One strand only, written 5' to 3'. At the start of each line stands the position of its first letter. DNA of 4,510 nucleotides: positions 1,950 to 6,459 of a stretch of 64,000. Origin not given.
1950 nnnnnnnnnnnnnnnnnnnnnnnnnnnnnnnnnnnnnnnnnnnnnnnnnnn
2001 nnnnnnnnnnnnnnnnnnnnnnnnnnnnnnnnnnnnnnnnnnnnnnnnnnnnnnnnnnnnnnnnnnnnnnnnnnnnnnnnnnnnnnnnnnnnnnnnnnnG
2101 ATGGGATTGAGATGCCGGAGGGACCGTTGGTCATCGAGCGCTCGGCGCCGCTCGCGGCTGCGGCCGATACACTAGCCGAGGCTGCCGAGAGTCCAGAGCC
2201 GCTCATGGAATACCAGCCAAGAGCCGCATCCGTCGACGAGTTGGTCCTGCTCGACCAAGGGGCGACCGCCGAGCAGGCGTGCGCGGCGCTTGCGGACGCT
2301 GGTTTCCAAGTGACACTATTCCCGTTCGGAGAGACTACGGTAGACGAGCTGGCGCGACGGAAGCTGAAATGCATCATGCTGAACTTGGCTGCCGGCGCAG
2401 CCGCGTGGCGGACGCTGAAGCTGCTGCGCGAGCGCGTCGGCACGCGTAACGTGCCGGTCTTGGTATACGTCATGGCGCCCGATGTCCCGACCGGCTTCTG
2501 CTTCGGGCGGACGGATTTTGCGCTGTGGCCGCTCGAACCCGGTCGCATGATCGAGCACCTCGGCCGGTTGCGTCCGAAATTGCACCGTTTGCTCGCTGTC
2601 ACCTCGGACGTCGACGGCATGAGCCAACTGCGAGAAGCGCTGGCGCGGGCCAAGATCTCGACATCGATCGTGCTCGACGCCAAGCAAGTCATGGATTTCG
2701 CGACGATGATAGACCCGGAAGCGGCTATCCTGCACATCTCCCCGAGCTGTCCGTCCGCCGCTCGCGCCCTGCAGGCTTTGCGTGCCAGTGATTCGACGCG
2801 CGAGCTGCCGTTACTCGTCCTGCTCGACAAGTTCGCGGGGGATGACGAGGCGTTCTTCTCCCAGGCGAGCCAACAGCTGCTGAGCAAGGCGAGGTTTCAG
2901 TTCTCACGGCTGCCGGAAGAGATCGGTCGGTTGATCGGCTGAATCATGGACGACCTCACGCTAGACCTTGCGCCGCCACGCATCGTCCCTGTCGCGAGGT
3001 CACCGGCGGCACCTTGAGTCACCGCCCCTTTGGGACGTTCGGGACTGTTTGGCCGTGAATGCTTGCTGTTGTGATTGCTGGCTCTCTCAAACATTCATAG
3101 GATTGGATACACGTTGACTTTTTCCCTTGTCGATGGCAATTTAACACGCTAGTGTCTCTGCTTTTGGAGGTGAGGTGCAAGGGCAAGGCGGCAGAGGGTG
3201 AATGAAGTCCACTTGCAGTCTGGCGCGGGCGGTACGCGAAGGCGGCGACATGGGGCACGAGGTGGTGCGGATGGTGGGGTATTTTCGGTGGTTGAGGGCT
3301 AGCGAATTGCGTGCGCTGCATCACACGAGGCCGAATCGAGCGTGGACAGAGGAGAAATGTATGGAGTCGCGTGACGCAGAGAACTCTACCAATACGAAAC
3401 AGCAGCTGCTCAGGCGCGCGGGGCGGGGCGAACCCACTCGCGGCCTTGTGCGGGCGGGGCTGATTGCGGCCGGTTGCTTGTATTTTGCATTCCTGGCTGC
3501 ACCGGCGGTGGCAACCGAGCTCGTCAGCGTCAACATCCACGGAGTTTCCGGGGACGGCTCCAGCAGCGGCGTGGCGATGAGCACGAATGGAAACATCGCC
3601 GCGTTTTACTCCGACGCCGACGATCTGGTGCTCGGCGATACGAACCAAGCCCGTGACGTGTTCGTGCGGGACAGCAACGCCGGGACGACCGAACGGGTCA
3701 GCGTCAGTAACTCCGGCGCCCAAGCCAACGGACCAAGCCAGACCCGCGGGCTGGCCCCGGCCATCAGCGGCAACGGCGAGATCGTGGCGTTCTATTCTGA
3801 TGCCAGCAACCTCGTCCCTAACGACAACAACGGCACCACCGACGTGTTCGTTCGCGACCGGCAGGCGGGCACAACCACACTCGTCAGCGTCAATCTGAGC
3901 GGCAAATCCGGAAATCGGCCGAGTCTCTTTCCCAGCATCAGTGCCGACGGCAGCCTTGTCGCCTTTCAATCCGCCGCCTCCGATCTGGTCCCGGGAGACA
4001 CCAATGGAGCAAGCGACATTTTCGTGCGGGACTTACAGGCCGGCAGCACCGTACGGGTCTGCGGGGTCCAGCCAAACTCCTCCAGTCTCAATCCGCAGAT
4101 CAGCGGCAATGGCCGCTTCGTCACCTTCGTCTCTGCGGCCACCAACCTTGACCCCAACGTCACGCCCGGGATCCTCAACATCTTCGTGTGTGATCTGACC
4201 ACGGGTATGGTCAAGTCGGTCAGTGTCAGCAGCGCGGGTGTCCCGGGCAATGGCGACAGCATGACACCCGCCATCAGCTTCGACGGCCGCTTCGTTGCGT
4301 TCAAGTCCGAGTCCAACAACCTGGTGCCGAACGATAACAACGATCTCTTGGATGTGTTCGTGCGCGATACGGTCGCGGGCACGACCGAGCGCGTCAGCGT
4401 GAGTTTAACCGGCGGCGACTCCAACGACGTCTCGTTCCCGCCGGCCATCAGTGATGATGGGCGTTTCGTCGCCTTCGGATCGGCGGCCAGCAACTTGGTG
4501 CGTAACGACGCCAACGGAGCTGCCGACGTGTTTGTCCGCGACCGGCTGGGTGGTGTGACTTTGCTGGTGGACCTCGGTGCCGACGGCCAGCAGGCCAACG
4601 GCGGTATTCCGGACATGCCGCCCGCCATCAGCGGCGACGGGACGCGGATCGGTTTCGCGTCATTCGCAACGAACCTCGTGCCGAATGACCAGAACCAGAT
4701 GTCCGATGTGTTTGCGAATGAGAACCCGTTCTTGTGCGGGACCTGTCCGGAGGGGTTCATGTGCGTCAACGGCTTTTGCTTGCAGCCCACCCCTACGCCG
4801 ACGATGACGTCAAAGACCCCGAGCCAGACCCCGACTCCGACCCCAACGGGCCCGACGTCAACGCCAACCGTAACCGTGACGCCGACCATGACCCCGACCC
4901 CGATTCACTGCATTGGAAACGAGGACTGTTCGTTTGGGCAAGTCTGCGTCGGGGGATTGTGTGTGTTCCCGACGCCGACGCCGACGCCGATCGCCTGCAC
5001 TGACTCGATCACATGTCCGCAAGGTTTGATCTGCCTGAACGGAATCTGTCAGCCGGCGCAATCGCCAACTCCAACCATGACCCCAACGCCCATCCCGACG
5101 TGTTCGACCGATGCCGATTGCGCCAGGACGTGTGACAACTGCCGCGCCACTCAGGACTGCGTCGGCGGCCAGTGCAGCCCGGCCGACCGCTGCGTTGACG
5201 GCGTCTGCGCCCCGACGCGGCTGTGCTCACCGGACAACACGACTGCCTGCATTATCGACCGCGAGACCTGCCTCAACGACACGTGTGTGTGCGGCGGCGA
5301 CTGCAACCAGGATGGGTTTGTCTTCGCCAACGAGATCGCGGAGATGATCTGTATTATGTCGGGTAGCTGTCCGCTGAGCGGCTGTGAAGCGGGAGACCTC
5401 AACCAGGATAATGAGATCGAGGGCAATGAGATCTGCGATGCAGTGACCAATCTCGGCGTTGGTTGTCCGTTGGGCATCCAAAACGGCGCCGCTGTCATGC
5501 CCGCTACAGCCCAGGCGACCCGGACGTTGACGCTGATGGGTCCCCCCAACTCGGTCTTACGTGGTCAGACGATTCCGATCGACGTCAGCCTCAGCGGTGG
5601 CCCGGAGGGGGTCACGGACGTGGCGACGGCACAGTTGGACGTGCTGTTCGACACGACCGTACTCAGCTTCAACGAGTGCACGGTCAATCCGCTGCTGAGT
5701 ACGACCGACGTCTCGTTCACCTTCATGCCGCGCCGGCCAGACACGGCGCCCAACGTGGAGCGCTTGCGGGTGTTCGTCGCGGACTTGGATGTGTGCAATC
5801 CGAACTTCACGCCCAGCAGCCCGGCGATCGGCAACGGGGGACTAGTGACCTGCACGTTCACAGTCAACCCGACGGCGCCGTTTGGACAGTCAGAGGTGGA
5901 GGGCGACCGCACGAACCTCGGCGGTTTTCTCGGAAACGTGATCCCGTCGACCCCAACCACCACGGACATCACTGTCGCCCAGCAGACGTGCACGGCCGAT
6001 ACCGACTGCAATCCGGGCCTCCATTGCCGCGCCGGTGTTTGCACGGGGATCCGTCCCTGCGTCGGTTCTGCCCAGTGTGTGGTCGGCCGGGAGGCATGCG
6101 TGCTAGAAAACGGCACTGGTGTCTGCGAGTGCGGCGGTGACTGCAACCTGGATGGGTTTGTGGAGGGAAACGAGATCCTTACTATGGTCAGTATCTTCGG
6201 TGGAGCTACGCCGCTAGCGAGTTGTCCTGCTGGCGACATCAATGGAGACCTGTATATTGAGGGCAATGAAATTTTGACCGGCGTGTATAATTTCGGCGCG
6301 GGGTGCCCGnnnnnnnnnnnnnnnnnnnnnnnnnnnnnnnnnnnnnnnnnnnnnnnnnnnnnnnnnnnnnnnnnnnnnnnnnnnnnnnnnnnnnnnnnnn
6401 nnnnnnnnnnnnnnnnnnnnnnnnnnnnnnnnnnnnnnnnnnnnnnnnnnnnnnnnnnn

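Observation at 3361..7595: Two-gene operon encoding a cohesin/dockerin-like surface scaffold: an adaptor overlapping a MYXO-CTERM-anchored cohesin protein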

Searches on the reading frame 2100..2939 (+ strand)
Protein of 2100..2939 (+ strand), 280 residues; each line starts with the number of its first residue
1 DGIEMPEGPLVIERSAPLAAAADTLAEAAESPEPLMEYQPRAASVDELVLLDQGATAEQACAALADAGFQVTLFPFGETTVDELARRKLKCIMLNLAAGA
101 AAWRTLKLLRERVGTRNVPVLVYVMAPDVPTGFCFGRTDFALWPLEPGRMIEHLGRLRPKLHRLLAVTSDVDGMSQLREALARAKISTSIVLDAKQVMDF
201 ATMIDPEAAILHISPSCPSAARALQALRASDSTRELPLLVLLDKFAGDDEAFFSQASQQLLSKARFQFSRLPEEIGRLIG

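Call 79: search_solved_structures(query=window:2100-2939:+, max_evalue=1)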
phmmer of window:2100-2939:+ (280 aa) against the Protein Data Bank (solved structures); distinct sequences matched with E-value up to 1: 10.
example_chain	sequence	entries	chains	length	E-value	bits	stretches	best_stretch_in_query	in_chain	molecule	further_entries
3t6k_A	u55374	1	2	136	0.0025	20.8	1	48-154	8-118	Response regulator receiver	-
1ys6_A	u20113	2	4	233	0.062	16.2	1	163-255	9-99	Transcriptional regulatory protein prrA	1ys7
1b00_A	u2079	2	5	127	0.071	16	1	48-155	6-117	PHOSPHATE REGULON TRANSCRIPTIONAL REGULATORY PROTEIN PHOB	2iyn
1zes_A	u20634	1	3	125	0.078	15.9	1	48-154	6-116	Phosphate regulon transcriptional regulatory protein phoB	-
2j48_A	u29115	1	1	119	0.16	14.9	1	49-155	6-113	TWO-COMPONENT SENSOR KINASE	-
2jba_A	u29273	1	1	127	0.23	14.4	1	48-154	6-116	PHOSPHATE REGULON TRANSCRIPTIONAL REGULATORY PROTEIN PHOB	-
5t3y_A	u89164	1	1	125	0.25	14.2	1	49-157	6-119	Two-component system response regulator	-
3nhz_A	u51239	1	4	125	0.4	13.5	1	48-161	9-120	Two component system transcriptional regulator mtrA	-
3c3m_A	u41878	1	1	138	0.53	13.1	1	64-163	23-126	Response regulator receiver protein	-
2jba_B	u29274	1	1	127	0.56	13.1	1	48-154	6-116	PHOSPHATE REGULON TRANSCRIPTIONAL REGULATORY PROTEIN PHOB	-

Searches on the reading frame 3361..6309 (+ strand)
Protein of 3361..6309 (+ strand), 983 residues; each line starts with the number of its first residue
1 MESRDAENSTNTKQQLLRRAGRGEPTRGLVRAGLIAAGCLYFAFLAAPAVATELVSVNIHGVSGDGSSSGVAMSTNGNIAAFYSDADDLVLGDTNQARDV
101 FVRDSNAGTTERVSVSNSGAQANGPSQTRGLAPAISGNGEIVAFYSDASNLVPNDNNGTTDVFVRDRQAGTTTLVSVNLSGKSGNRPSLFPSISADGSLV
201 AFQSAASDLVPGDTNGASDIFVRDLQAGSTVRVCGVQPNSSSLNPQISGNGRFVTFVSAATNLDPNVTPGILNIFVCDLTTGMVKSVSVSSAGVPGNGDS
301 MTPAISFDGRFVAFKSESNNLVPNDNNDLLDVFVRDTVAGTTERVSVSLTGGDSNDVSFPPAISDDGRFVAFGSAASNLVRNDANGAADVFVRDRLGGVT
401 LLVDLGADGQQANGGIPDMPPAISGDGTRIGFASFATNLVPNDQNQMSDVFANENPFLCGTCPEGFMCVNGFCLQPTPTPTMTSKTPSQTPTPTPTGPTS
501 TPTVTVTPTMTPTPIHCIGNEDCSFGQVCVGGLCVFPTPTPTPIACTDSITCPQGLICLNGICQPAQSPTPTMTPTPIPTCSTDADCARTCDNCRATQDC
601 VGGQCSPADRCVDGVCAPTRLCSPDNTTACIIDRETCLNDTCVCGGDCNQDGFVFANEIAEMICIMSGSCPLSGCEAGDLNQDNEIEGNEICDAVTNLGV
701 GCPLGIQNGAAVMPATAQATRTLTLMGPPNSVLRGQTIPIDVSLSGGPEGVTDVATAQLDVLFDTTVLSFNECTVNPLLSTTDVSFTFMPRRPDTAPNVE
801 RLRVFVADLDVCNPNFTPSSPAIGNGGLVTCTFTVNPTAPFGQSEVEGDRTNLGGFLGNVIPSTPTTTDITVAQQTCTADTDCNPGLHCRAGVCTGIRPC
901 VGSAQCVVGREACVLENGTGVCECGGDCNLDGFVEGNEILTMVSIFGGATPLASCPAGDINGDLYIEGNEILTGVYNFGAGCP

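Call 3: search_protein_families(library=pfam, proteins=[window:3361-6309:+], max_evalue=1)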
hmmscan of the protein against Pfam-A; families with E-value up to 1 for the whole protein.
window:3361-6309:+ (983 aa): 3 families
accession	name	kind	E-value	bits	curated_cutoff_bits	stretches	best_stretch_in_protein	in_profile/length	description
PF23416.1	DUF7107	-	8.8e-06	26.4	24.6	3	516-563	1-46/48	Domain of unknown function (DUF7107)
PF07676.18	PD40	-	7.6e-05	23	20.9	0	186-222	9-38/38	WD40-like Beta Propeller Repeat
PF00963.24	Cohesin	-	0.0095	16.6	24.1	1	735-787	13-63/139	Cohesin domain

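Call 5: search_protein_families(library=ncbifam, proteins=[window:3361-6309:+], max_evalue=1)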
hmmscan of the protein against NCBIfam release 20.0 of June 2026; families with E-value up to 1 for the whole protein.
window:3361-6309:+ (983 aa): 3 families
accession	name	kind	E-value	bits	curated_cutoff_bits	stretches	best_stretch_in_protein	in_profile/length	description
TIGR02800.1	propeller_TolB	equivalog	1.4e-05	24.2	343.15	1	144-319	242-387/418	Tol-Pal system beta propeller repeat protein TolB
NF053518.1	DipepPtdsDpp5Prph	equivalog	0.0068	15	900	2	160-287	227-345/655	dipeptidyl-peptidase Dpp5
TIGR02171.1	Fb_sc_TIGR02171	subfamily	0.018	13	544.35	0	189-233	353-392/912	TIGR02171 family lipoprotein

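Call 7: search_solved_structures(query=window:3361-6309:+, max_evalue=1, show_alignments=3)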
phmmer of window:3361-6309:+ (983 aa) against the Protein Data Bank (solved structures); distinct sequences matched with E-value up to 1: 4.
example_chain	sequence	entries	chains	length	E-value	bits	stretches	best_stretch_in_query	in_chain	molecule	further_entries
3zj2_A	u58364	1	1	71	0.071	14.6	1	522-570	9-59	NUCLEAR POLYADENYLATED RNA-BINDING PROTEIN NAB2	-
6kge_D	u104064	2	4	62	0.37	12.2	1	926-973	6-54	And cellulose-binding endoglucanase family 9 CelL ortholog dockerin domain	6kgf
6kgc_B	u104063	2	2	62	0.38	12.2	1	926-973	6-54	And cellulose-binding endoglucanase family 9 CelL ortholog dockerin domain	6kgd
6kg9_A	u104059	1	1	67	0.47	11.8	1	925-973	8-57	And cellulose-binding endoglucanase family 9 CelL ortholog dockerin domain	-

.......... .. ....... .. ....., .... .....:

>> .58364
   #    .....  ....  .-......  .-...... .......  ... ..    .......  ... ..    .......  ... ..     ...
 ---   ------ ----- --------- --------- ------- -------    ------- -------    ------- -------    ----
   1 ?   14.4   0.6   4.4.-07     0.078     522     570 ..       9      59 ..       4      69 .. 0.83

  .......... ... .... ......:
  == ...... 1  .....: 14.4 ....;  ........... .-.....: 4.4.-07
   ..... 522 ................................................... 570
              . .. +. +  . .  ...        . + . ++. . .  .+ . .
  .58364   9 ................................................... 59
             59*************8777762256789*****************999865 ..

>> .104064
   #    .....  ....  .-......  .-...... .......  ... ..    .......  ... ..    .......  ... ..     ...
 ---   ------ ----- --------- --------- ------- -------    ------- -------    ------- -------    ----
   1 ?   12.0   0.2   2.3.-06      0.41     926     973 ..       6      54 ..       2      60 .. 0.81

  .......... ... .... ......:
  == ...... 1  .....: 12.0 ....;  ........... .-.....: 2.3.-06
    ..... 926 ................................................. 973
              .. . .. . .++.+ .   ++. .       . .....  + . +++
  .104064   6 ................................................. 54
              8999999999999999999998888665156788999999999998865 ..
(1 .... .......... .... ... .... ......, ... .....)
